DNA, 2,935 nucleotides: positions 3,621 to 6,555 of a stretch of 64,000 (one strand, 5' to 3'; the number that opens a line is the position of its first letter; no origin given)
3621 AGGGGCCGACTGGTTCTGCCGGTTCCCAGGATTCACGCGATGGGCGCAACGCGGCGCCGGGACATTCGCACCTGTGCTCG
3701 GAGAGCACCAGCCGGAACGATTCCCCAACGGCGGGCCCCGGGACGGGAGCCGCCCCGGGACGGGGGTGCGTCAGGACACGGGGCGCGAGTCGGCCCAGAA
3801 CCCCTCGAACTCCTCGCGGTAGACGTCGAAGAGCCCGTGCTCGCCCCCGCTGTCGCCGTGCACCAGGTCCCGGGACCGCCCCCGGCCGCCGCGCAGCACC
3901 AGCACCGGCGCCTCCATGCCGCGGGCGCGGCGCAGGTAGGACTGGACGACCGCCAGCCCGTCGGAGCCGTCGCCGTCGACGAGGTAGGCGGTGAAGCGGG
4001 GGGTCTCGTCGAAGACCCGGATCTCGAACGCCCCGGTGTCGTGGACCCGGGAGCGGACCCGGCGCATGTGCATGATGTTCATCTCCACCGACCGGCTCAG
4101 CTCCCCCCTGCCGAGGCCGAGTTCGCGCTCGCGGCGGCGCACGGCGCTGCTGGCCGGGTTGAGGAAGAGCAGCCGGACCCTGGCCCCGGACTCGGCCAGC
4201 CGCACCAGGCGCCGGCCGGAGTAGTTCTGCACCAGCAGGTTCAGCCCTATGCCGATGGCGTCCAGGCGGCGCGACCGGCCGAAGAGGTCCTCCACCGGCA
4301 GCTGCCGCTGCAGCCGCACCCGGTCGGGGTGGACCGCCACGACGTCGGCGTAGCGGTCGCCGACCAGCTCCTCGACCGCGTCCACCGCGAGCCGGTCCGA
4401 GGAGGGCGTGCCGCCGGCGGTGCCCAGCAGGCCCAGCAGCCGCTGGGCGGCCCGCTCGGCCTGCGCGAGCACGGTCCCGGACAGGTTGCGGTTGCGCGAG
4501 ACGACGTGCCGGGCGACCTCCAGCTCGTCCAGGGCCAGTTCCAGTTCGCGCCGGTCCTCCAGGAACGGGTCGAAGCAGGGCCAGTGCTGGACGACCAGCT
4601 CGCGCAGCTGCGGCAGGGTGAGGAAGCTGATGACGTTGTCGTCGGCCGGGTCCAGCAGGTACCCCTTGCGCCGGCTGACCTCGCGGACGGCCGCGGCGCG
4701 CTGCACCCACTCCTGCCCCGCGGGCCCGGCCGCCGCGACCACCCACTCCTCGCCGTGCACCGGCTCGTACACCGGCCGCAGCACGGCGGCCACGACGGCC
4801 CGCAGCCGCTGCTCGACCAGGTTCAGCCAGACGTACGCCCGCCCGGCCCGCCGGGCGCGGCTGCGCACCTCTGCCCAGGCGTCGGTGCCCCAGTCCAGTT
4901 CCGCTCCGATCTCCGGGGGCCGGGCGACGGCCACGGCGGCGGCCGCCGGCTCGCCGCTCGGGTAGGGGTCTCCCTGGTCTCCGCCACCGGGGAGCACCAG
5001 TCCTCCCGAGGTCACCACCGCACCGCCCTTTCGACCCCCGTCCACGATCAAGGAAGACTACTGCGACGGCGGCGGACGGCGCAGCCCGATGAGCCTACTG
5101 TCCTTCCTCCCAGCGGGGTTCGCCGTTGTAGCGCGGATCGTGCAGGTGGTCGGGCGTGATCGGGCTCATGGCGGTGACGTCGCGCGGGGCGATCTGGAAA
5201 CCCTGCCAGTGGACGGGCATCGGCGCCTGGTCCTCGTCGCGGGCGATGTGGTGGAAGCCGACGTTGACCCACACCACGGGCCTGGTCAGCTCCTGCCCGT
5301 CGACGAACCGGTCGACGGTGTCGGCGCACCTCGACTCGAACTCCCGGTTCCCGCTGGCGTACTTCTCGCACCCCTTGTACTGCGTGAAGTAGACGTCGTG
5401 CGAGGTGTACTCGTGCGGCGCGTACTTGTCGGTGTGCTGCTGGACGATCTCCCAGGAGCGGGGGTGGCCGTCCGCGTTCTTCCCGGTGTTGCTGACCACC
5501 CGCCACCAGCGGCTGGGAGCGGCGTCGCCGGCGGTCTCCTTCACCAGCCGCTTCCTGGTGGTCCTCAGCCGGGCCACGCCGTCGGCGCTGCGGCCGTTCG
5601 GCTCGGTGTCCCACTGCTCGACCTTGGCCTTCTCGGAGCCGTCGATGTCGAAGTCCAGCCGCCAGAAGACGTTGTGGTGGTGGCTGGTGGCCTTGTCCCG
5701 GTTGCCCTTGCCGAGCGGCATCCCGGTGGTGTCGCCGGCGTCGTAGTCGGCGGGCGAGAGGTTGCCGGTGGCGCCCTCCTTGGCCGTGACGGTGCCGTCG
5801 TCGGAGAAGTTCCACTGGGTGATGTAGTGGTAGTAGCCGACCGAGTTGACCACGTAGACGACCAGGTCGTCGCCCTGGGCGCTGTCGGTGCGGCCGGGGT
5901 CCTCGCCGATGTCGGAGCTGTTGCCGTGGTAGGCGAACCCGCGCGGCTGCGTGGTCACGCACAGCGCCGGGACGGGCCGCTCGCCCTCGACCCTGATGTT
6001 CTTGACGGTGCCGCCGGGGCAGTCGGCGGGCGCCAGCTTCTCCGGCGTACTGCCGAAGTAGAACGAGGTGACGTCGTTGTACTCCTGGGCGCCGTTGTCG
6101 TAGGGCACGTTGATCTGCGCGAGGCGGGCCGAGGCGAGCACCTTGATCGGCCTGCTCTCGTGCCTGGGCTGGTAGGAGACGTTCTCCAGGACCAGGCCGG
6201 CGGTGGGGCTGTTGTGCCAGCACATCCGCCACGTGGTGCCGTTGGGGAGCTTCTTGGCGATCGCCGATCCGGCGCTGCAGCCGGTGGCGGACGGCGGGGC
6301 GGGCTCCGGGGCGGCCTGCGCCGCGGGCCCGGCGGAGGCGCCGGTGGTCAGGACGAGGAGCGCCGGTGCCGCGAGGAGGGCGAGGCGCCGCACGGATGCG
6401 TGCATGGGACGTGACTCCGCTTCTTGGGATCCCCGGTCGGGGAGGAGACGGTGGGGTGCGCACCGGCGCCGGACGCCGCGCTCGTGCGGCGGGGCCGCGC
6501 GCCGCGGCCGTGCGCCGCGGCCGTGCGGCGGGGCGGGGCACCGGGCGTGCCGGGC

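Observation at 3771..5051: Fusion protein with a HEPN-like (Swt1-type) helical N-domain and a regulator-associated C-terminal domain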

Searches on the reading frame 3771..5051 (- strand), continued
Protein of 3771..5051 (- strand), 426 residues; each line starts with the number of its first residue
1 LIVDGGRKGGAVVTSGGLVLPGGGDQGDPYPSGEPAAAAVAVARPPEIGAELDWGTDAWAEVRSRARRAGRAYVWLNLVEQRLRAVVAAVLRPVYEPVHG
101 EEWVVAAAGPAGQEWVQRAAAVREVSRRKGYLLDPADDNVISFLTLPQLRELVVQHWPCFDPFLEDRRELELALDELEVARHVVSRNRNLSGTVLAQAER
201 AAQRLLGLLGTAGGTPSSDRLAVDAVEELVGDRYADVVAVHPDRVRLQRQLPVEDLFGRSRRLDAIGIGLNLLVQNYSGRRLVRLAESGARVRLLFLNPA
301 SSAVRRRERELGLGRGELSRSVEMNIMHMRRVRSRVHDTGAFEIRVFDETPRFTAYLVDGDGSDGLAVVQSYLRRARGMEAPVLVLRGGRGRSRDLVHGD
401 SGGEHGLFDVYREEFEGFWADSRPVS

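Call 68: search_protein_families(library=padloc, proteins=[P0132, P0230, P0137, P0168, P0141, L082:6228-7034:+, L088:6225-7049:+, L085:7481-8194:+, L088:4256-5038:+, L088:2244-4259:+], max_evalue=0.01)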
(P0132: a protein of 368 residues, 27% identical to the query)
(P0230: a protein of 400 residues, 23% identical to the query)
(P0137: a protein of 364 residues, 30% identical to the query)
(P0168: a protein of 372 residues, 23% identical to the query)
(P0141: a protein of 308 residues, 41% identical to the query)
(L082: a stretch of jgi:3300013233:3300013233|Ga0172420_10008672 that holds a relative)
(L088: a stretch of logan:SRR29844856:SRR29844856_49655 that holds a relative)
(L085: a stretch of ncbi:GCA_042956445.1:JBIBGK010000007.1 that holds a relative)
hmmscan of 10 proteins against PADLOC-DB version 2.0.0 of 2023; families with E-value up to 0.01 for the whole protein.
P0132 (368 aa): 3 families
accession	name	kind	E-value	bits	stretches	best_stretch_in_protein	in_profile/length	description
PDLC04592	PDC-M34B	-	3.9e-19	67.1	1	5-139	45-174/192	-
PDLC04591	PDC-M34B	-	2.9e-08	31.7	1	21-137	54-166/185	-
PDLC04590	PDC-M34B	-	0.00013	19.9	1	19-138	14-128/147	-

P0230 (400 aa): 2 families
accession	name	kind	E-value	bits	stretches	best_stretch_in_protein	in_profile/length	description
PDLC04592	PDC-M34B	-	2.7e-06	25.2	1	22-158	47-172/192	-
PDLC01163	CARF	-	0.0065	13.4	1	66-164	317-411/464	"CARF, Csm6-like"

P0137 (364 aa): 2 families
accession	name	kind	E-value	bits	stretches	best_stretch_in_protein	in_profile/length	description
PDLC04592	PDC-M34B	-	1.2e-13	49.2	1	6-147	48-183/192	-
PDLC04591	PDC-M34B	-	2.1e-05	22.5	1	8-152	39-182/185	-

P0168 (372 aa): 2 families
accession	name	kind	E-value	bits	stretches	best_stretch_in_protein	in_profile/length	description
PDLC04592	PDC-M34B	-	1.1e-08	33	1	2-139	48-175/192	-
PDLC01467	Cas13a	-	0.005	15.2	1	41-139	49-106/139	CAS-VI-A; effector__SPE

P0141 (308 aa): 2 families
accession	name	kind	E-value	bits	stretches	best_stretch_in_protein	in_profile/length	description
PDLC02926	HTH_VI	-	4.6e-06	24.8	1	32-101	2-68/92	-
PDLC03953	RmrA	-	0.0003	18.1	1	34-87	8-60/373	-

L082:6228-7034:+ (268 aa): 0 families

L088:6225-7049:+ (274 aa): 0 families

L085:7481-8194:+ (237 aa): 5 families
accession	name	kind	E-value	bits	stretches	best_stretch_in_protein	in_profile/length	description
PDLC01247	DEDDh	-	3.1e-30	103.6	1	9-179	1-138/139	"CAS-I,CAS-II,CAS-III,CAS-IV,CAS-V,CAS-VI; associated"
PDLC05027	PDC-S48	-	8.9e-24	82.3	1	11-219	9-203/411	-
PDLC05028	PDC-S48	-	6.8e-13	46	1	9-118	21-123/512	-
PDLC00753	Effector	-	0.0069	14.2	0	53-108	51-108/184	Exonuclease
PDLC03817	RTasSbcB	-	0.0085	13.1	0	9-35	3-29/436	DRT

L088:4256-5038:+ (260 aa): 3 families
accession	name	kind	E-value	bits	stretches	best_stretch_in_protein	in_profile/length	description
PDLC04132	HNH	-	7.1e-26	89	1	126-225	141-238/286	-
PDLC03546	HNH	-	8.9e-18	62.3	1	126-215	146-234/282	Type II restriction enzyme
PDLC03529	REase_II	-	6.8e-09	33.4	1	153-250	284-378/389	Type II restriction enzyme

L088:2244-4259:+ (671 aa): 8 families
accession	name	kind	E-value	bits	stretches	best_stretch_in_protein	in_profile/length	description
PDLC03859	LmuB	-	1.7e-12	45.4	1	33-643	6-585/611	-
PDLC04774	PDC-M68B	-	2.3e-11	41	2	479-652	385-556/581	-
PDLC03863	LmuB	-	9.5e-11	39.1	1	241-665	196-603/610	-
PDLC03862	LmuB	-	3.5e-05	20.3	0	376-502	318-433/643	-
PDLC00262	LmuB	-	0.00013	18.9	0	428-641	350-556/588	AAA ATPase domain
PDLC00259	LmuB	-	0.0011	15.8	0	426-641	348-556/588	AAA ATPase domain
PDLC00254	LmuB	-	0.0039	13.9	0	48-96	18-59/563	AAA ATPase domain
PDLC03868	LmuB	-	0.0056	13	1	421-546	508-634/1035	-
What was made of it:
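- On PADLOC candidate system PDC-M34: No PDC-M34A hit was found among the neighbour proteins from related loci that were scanned (call 68).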

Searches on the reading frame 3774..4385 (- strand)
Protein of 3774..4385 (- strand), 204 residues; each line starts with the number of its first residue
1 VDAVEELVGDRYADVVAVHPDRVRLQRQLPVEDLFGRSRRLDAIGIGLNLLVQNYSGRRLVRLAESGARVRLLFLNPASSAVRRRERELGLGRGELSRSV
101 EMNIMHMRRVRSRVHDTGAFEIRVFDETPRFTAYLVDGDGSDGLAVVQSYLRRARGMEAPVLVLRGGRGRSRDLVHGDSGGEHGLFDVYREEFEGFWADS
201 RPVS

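Call 56: search_solved_structures(query=A5, max_evalue=10, show_alignments=3)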
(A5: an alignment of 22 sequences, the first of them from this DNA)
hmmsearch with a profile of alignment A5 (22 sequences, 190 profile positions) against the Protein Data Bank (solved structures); distinct sequences matched with E-value up to 10: 0.

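Call 58: search_protein_families(library=pfam, alignment_id=A5, max_evalue=10)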
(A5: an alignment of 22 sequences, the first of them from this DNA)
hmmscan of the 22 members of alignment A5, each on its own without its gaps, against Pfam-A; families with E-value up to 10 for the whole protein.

A. member 1, seq(204 aa): 2 families
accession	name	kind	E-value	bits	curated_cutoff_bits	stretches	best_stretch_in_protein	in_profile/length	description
PF19319.4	DUF5919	-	4.4e-86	287.1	23.5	1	41-204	1-161/161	Domain of unknown function (DUF5919)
PF18725.6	HEPN_SAV2148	-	1.7e-10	41.2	26.4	1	1-30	187-216/216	SAV2148-like HEPN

B. families by the number of members that match (of 22 scanned): 7 families
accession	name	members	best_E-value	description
PF19319.4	DUF5919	22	4.4e-86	Domain of unknown function (DUF5919)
PF18725.6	HEPN_SAV2148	4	2.2e-11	SAV2148-like HEPN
PF06859.18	Bin3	1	0.039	Bicoid-interacting protein 3 (Bin3)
PF08350.17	FilR1_middle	1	0.073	Methanogenesis regulatory protein FilR1, middle domain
PF14185.11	SpoIISB_antitox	1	0.094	Antitoxin SpoIISB, type II toxin-antitoxin system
PF10703.15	MoaF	1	0.1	MoaF N-terminal domain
PF21188.2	BRR2_plug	1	0.14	Pre-mRNA-splicing helicase BRR2 plug domain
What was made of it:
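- On Phospholipase D superfamily: There is no PLDc Pfam hit at E<=10 (call 58).
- No PLDc Pfam hit appears even at E=10 (call 58).
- Tried and rejected: Scanning 22 DUF5919 domains against Pfam at E<=10 gave no PLDc or TrmB family hit (call 58).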

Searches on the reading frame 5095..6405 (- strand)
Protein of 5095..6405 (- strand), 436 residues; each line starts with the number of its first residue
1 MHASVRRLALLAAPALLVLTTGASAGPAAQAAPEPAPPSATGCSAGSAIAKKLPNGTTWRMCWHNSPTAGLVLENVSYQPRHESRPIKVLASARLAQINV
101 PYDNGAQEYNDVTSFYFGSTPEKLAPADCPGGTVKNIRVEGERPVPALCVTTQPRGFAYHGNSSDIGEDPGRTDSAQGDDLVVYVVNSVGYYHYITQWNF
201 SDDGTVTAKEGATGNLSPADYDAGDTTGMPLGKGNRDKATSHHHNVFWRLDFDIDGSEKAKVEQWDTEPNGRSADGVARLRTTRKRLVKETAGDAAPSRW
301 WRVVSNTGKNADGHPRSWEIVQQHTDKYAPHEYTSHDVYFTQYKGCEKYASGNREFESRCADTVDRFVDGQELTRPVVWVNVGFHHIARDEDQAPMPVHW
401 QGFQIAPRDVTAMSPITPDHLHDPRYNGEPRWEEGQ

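Call 11: search_protein_families(library=pfam, proteins=[window:5095-6405:-], max_evalue=0.001)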
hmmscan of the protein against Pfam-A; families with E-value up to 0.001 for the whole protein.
window:5095-6405:- (436 aa): 1 family
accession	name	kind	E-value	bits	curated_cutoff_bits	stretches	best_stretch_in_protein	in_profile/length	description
PF01179.26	Cu_amine_oxid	-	2.5e-38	132.5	27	1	58-410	22-400/407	Copper amine oxidase, enzyme domain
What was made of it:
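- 5095..6405 (-): Upstream copper amine oxidase gene, same strand, 76 nt before the start. It is context, not part of the family module. PF01179 E=2.5e-38 (call 11).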
